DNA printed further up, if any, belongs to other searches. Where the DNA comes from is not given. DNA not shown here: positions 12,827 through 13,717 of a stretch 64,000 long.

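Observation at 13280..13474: RING-like C4C4 cysteine spacing in the protein coupled to the ATPase: possible bacterial E3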

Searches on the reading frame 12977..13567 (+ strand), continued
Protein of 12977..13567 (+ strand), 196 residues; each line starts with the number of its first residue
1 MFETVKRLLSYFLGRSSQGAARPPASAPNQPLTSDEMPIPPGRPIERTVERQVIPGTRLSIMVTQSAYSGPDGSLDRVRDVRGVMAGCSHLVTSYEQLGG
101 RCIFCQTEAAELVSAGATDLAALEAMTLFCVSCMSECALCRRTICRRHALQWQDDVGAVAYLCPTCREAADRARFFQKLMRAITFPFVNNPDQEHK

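Call 51: search_protein_families(library=pfam, alignment_id=A2, max_evalue=0.1)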
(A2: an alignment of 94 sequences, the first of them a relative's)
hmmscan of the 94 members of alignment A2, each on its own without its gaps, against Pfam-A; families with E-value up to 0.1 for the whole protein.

A. member 1, P0001 (196 aa): 1 family
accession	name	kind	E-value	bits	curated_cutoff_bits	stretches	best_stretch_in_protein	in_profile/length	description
PF10497.14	zf-4CXXC_R1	-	0.07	13.7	22.7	0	130-179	23-75/99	Zinc-finger domain of monoamine-oxidase A repressor R1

B. families by the number of members that match (of 94 scanned): 42 families (the first 25 are shown)
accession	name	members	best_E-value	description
PF24734.1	DUF7685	6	0.0045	Domain of unknown function (DUF7685)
PF08271.17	Zn_Ribbon_TF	6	0.0048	TFIIB zinc-binding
PF15913.10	Furin-like_2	3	0.011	Furin-like repeat, cysteine-rich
PF03691.19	UPF0167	2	0.011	Uncharacterised protein family (UPF0167)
PF20723.3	Pellino_RING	1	0.0012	Pellino, RING domain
PF05458.17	Siva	1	0.0033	Cd27 binding protein (Siva)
PF23545.1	Zn_ribbon_HMPTM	1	0.0036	HMPTM N-terminal zinc ribbon domain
PF04236.20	Transp_Tc5_C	1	0.0094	Tc5 transposase C-terminal domain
PF02748.20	PyrI_C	1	0.011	Aspartate carbamoyltransferase regulatory chain, metal binding domain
PF01446.23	Rep_1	1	0.016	Replication protein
PF02945.21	Endonuclease_7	1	0.016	Recombination endonuclease VII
PF12368.13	Rhodanese_C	1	0.016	Rhodanase C-terminal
PF09416.16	UPF1_Zn_bind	1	0.017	RNA helicase (UPF2 interacting domain)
PF24042.1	DUF7351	1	0.019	Domain of unknown function (DUF7351)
PF01927.22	Mut7-C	1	0.02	Mut7-C RNAse domain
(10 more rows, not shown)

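Call 52: search_solved_structures(query=A2, max_evalue=10, show_alignments=3)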
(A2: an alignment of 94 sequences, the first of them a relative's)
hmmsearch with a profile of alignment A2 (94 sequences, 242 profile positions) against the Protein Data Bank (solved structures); distinct sequences matched with E-value up to 10: 4.
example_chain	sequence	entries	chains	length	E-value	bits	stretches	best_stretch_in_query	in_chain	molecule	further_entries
1zbd_B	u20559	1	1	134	0.044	16.2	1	171-207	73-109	RABPHILIN-3A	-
2a20_A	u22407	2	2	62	1.8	10.9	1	165-207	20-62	Regulating synaptic membrane exocytosis protein 2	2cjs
8r2o_A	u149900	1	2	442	2.5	10.5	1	13-65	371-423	Maltodextrin-binding protein,Huntingtin, myristoylated N-terminal fragment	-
3io4_A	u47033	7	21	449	3.1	10.2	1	15-63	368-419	Maltose-binding periplasmic protein,Huntingtin fusion protein | Maltose-binding periplasmic protein, HUNTINGTIN FUSION PROTEIN | Maltose-binding protein, huntin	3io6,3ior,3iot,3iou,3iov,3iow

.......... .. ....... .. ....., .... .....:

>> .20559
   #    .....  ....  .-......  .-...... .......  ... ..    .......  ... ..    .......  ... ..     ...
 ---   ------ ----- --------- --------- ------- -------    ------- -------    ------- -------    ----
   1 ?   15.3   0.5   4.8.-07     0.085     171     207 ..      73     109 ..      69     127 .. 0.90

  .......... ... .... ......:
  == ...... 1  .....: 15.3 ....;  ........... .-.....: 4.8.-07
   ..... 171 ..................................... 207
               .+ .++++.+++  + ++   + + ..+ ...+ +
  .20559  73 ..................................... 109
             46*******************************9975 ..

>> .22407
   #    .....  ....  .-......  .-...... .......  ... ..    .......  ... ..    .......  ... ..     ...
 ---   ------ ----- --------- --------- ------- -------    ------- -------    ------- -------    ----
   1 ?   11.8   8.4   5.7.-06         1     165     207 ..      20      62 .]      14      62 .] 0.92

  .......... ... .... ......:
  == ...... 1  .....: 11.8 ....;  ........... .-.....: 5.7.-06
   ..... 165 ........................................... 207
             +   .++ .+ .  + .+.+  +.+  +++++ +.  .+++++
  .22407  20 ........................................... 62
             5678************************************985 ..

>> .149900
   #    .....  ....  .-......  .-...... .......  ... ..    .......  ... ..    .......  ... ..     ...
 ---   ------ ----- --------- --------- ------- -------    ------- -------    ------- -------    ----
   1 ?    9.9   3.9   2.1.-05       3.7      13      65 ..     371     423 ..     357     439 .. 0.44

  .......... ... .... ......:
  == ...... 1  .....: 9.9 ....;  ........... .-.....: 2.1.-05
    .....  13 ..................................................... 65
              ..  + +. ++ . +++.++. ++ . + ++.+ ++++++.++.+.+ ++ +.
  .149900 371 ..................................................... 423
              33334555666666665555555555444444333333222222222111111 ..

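Call 53: list_cluster_members(proteins=[P0008, P0010, P0016, P0028, P0037, P0046, P0031, P0040, P0052, P0043])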
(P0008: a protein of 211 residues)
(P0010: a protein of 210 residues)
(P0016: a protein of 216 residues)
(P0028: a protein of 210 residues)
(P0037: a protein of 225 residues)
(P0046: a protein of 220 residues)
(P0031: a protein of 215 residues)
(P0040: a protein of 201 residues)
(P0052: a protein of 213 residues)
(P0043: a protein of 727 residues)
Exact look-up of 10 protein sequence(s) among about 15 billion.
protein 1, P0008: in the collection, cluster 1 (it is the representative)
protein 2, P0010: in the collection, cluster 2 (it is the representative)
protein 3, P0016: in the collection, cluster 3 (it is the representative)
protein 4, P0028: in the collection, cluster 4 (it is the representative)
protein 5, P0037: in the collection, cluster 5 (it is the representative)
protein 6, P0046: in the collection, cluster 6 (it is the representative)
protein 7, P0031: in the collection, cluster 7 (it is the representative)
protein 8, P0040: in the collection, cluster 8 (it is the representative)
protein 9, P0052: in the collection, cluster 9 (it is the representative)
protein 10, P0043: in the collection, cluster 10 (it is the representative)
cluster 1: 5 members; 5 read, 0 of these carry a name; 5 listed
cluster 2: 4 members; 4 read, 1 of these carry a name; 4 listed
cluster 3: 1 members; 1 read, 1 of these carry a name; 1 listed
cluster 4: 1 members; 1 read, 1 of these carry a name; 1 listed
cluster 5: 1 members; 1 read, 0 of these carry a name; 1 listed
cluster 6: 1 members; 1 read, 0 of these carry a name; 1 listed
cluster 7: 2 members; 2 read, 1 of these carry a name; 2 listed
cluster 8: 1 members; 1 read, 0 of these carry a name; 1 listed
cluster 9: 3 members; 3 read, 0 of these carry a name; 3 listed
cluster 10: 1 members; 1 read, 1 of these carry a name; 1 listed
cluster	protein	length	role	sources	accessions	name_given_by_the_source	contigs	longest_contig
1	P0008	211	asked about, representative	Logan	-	-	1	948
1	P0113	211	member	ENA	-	-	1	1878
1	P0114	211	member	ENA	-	-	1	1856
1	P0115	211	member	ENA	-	-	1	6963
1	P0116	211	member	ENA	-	-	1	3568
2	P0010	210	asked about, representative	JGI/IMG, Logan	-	-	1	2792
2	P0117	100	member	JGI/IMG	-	hypothetical protein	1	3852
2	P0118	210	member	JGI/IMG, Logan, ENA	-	-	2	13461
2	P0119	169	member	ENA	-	-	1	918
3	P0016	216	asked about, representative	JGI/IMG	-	hypothetical protein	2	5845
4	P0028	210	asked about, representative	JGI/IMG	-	hypothetical protein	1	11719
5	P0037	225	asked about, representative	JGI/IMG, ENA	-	-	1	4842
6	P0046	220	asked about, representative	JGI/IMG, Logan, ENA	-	-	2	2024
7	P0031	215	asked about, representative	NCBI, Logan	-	-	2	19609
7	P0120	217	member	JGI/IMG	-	hypothetical protein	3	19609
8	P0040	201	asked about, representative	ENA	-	-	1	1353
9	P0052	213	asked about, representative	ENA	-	-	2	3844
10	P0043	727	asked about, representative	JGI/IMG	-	hypothetical protein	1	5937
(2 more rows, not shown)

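Call 54: find_encoding_contigs(protein=P0031, flank=10000, max_places=2)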
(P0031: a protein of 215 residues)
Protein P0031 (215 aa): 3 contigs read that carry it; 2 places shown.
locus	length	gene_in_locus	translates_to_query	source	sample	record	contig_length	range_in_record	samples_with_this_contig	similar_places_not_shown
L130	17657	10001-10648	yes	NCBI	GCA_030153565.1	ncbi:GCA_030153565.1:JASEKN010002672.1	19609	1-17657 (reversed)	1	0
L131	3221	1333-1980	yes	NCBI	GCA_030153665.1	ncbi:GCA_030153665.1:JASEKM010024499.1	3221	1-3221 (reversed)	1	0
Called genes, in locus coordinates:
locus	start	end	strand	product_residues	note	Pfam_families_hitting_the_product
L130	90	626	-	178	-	-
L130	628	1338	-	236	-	PF12686:DUF3800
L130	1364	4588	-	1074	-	PF04851:ResIII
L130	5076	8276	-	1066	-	PF05729:NACHT (faint)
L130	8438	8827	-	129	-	-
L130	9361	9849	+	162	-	-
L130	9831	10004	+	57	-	-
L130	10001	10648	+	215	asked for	-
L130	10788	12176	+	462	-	-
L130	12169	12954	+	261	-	-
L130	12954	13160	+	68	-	-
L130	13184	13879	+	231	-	PF01025:GrpE (weak)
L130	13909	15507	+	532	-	PF00012:HSP70, PF06723:MreB_Mbl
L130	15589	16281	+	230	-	PF00092:VWA, PF13519:VWA_2, PF13768:VWA_3 (weak), PF04056:Ssl1 (weak)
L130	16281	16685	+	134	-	-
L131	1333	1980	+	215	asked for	-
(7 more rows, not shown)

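Call 55: find_encoding_contigs(protein=P0028, flank=10000, max_places=1)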
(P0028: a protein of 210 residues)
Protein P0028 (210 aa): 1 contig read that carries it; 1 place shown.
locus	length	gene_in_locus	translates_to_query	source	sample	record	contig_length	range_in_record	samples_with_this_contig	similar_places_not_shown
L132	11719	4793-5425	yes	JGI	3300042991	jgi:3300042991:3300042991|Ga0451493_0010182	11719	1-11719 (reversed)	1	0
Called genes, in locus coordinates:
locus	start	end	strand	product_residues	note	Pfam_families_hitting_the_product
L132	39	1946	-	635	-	PF05729:NACHT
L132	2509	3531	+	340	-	-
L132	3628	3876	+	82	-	-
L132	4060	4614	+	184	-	-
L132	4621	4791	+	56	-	-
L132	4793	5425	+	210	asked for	-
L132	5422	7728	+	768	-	-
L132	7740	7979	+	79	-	-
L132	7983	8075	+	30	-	-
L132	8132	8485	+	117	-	-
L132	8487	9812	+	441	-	PF00078:RVT_1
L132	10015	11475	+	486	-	PF00092:VWA (faint)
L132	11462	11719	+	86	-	?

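Call 56: find_encoding_contigs(protein=P0118, flank=10000, max_places=1)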
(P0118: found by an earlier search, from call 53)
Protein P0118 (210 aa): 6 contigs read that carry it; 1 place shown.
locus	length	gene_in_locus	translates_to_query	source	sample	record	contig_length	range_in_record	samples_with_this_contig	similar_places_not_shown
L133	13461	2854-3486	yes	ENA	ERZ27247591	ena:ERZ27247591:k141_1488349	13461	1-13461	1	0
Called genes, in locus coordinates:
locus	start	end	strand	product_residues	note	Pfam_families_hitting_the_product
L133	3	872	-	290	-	?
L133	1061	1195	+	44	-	-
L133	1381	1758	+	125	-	-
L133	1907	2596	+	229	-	-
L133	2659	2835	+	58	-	-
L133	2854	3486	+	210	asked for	-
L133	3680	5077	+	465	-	-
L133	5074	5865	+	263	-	-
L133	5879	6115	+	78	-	-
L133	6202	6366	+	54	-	-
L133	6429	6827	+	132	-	PF14462:Prok-E2_E (weak)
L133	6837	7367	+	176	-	-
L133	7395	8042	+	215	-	PF00899:ThiF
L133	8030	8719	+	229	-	-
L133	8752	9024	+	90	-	-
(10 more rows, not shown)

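Call 64: fold_search(model_id=the predicted structure, library=viral)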
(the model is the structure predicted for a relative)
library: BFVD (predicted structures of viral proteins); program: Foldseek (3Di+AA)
matches with E <= 10: 1259; with E <= 0.001: 0
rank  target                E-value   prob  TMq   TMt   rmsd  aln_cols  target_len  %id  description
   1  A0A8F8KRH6            5.9e-03  1.00  0.26  0.50   7.1       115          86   17  Cd27-binding protein [Clandestinovirus]
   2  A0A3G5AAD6            2.1e-02  0.47  0.20  0.09  19.8       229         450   11  Uncharacterized protein [Hyperionvirus sp.]
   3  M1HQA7                3.1e-02  0.85  0.18  0.36  12.5       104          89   15  (no name in the UniProt tables at hand)
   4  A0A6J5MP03            4.7e-02  0.99  0.18  0.28   7.7        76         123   13  Uncharacterized protein [uncultured Caudovirales phage]
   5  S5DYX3                4.7e-02  0.93  0.21  0.33  15.7       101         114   18  AsIV-cont00084-ORF2 [Apophua simplicipes ichnovirus]
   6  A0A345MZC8            4.9e-02  0.16  0.11  0.15  20.9       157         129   11  (no name in the UniProt tables at hand)
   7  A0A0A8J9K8            5.2e-02  0.66  0.21  0.21  19.6       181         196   13  Uncharacterized protein [Ralstonia phage RSL2]
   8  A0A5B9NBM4            5.5e-02  0.75  0.17  0.10  14.6       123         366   13  Uncharacterized protein [Chinook aquareovirus]
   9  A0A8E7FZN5            6.6e-02  0.21  0.13  0.10  23.6       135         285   16  (no name in the UniProt tables at hand)
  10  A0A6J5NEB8            8.7e-02  0.18  0.16  0.09  16.8       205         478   11  Phage-like element PBSX protein, XkdF [uncultured Caudovirales phage]
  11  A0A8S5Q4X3            9.2e-02  0.63  0.19  0.24  14.5       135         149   12  Large polyvalent protein-associated domain 18 [Caudovirales sp. ctlwr10]
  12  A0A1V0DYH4            9.8e-02  0.66  0.13  0.26  13.1        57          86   12  (no name in the UniProt tables at hand)
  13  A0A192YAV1            1.0e-01  0.99  0.15  0.48   7.2        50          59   14  DUF7202 domain-containing protein [Morganella phage vB_MmoM_MP1]
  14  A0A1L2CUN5            1.0e-01  0.51  0.19  0.19  11.3       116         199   18  Uncharacterized protein [Pectobacterium phage vB_PcaM_CBB]
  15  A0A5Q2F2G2            1.0e-01  0.21  0.14  0.06  22.9       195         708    7  Capsid and scaffold protein [Lactococcus phage P596]
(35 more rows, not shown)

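Call 79: predict_structure(alignment_id=A5)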
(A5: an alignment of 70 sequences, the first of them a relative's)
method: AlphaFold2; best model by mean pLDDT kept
length: 151 residues; sequences in the alignment: 70
mean_pLDDT: 86.8   pTM: 0.60
mean pLDDT of the five models: 86.8, 85.8, 84.5, 84.1, 83.0
residues with pLDDT >= 90: 78; 70-90: 60; 50-70: 12; < 50: 1
segments of 3 or more residues with pLDDT < 50: none
pLDDT, mean of each block of 10 residues (from residue 1): 71 86 87 87 94 84 86 94 95 98 96 97 87 78 65 54
secondary structure, 60 per line:
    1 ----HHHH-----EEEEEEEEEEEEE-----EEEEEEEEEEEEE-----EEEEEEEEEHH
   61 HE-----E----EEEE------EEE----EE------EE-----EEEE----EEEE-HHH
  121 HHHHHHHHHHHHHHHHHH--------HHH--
elements in order: H5-8 E14-26 E32-44 E50-58 E73-76 E83-85 E105-108 E113-116 H118-138

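Call 82: fold_search(model_id=the predicted structure, library=pdb)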
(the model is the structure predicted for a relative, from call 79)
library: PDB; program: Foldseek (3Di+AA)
matches with E <= 10: 919; with E <= 0.001: 0
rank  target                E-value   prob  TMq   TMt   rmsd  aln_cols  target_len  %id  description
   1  3nm7_B                7.9e-02  0.89  0.16  0.28   6.8        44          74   14  Crystal Structure of Borrelia burgdorferi Pur-alpha (released 2010-10-06)
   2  3n8b_B                8.4e-02  0.80  0.16  0.28   7.5        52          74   12  Crystal Structure of Borrelia burgdorferi Pur-alpha (released 2010-10-06)
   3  3nm7_D                1.0e-01  0.77  0.16  0.28   8.5        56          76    9  Crystal Structure of Borrelia burgdorferi Pur-alpha (released 2010-10-06)
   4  3nm7_A                1.6e-01  0.72  0.17  0.27   9.9        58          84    9  Crystal Structure of Borrelia burgdorferi Pur-alpha (released 2010-10-06)
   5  3nm7_C                1.7e-01  0.75  0.17  0.30   7.2        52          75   12  Crystal Structure of Borrelia burgdorferi Pur-alpha (released 2010-10-06)
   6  8f2r_F                2.2e-01  0.92  0.22  0.40  11.8        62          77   16  Human CCC complex (released 2023-05-24)
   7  6p7l_B                2.6e-01  0.96  0.24  0.26   4.0        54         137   22  1.8 Angstrom structure of Aln2 from Streptomyces sp. CM020 (released 2020-06-17)
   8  8p0w_H                2.7e-01  0.95  0.22  0.18   8.3        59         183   12  Structure of the human Commander complex COMMD ring (released 2024-03-20)
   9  6bp6_B                2.7e-01  0.85  0.20  0.32   6.7        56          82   14  Crystal structure of Commd9 COMM domain (released 2018-08-15)
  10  3va3_B                3.0e-01  0.80  0.20  0.16   5.9        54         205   17  Crystal structure of RNase T in complex with a duplex DNA product (stem loop DNA with 2 nucleotide 3' overhang) (released 2012-07-11)
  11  4kb0_B                3.0e-01  0.77  0.20  0.16   6.0        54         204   17  Crystal structure of RNase T in complex with a bluge DNA (Two nucleotide insertion CC ) (released 2014-03-05)
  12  1zbd_B                3.2e-01  0.99  0.33  0.40   8.1        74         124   22  STRUCTURAL BASIS OF RAB EFFECTOR SPECIFICITY: CRYSTAL STRUCTURE OF THE SMALL G PROTEIN RAB3A COMPLEXED WITH THE EFFECT (released 1999-04-02)
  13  3n8b_A                3.4e-01  0.57  0.17  0.30  10.0        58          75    9  Crystal Structure of Borrelia burgdorferi Pur-alpha (released 2010-10-06)
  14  7t4q_D                3.4e-01  0.44  0.18  0.17  11.1        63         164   10  CryoEM structure of the HCMV Pentamer gH/gL/UL128/UL130/UL131A in complex with neutralizing fabs 2C12, 7I13 and 13H11 (released 2022-03-23)
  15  6bp6_A                3.6e-01  0.91  0.20  0.35   5.0        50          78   10  Crystal structure of Commd9 COMM domain (released 2018-08-15)
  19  2a20_MODEL_1_A        4.0e-01  0.99  0.30  0.66   2.4        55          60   16  Solution structure of Rim2 Zinc Finger Domain (released 2005-08-16)
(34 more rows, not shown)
